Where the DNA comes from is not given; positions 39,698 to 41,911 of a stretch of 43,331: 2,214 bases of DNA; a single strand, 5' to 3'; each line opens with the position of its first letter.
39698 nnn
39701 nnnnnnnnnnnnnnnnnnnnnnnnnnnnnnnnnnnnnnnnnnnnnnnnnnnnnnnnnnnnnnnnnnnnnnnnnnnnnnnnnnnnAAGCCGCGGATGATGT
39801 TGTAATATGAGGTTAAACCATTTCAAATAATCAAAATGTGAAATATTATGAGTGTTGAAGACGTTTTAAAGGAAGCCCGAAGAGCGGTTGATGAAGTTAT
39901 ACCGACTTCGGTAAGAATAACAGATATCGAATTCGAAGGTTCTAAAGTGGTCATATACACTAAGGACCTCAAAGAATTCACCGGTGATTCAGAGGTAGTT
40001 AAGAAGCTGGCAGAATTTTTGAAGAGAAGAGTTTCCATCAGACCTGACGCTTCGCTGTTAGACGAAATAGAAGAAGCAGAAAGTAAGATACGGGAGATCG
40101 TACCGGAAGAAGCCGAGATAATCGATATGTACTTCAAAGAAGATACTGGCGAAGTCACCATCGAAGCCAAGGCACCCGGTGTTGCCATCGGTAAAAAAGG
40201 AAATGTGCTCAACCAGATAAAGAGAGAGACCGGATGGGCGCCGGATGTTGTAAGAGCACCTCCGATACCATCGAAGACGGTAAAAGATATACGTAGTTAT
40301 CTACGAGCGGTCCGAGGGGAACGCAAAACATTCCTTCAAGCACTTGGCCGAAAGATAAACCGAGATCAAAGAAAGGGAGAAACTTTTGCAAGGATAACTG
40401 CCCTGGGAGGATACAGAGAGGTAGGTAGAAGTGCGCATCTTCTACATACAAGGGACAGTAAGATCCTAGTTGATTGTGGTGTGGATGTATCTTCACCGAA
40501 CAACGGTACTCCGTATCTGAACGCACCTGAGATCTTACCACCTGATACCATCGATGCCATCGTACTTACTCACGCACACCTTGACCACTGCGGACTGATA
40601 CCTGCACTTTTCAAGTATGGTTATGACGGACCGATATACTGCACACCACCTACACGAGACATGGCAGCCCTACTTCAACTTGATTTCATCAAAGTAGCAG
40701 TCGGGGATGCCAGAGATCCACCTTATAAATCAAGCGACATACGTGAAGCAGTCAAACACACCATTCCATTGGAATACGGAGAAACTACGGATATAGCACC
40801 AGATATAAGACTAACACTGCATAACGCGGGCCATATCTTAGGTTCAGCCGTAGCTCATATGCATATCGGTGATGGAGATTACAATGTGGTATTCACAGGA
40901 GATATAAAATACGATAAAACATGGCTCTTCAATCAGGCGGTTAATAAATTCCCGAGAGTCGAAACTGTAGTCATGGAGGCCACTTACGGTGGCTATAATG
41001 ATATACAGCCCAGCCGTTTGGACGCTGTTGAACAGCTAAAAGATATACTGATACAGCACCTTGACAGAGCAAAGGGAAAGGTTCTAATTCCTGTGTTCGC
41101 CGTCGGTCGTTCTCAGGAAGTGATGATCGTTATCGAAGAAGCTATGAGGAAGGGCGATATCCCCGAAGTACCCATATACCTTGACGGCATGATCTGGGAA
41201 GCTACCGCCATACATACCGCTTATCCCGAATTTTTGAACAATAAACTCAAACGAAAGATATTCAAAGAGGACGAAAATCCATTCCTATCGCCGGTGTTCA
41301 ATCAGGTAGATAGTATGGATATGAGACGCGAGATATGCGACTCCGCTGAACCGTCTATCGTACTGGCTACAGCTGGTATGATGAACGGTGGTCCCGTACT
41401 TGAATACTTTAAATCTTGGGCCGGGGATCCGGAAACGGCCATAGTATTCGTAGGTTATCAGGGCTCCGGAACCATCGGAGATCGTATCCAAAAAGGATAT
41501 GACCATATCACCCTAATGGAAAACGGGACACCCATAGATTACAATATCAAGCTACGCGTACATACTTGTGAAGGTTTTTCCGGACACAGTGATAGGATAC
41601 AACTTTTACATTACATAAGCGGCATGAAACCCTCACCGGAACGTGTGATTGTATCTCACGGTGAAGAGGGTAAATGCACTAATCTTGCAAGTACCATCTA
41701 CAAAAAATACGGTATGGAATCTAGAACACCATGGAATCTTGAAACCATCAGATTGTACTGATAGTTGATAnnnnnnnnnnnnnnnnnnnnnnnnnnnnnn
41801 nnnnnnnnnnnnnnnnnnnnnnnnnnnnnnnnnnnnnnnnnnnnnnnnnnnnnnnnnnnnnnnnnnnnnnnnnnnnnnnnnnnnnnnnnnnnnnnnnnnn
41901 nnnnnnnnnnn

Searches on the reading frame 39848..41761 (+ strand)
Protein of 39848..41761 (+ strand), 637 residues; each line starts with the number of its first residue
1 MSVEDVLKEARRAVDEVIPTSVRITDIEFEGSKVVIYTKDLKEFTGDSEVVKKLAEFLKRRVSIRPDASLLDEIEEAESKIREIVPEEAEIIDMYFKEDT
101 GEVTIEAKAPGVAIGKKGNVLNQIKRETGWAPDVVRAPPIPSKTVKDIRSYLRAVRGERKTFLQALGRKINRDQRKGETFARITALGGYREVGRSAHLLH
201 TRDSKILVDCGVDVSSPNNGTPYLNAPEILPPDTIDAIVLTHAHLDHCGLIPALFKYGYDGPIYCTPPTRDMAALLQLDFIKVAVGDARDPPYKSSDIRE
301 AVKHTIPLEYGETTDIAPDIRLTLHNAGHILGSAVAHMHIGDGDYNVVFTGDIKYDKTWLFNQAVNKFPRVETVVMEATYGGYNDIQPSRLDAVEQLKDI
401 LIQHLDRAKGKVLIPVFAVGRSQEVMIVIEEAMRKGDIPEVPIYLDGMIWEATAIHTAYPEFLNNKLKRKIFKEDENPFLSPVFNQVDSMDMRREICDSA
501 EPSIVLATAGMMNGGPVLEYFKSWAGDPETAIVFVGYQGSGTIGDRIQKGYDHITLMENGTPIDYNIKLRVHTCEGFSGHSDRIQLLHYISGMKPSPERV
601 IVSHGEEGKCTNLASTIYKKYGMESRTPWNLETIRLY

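Call 19: search_protein_families(library=pfam, proteins=[window:39848-41761:+], max_evalue=0.01)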
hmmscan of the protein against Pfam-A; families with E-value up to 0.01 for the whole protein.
window:39848-41761:+ (637 aa): 8 families
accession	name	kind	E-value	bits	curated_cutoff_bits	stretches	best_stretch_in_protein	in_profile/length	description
PF10996.14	Beta-Casp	-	5.2e-32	111.3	27.7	1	423-547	2-120/120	Beta-Casp domain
PF17214.9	KH_TffA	-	1.5e-22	79.8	22.6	1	4-71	1-68/68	Transcription termination factor FttA, KH domain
PF07521.17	RMMBL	-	1.2e-16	60.9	21.6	1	565-628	2-63/63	Zn-dependent metallo-hydrolase RNA specificity domain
PF16661.11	Lactamase_B_6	-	4e-14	52.9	27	1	198-359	1-168/193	Metallo-beta-lactamase superfamily domain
PF00753.33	Lactamase_B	-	1.1e-13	52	22.7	1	193-364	5-161/196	Metallo-beta-lactamase superfamily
PF12706.13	Lactamase_B_2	-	4.7e-12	46.4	27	1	205-380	2-166/200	Beta-lactamase superfamily domain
PF13483.12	Lactamase_B_3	-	0.0051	17.3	24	0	192-249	5-51/160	Beta-lactamase superfamily domain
PF07650.23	KH_2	-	0.0075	16.5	22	0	87-127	11-53/78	KH domain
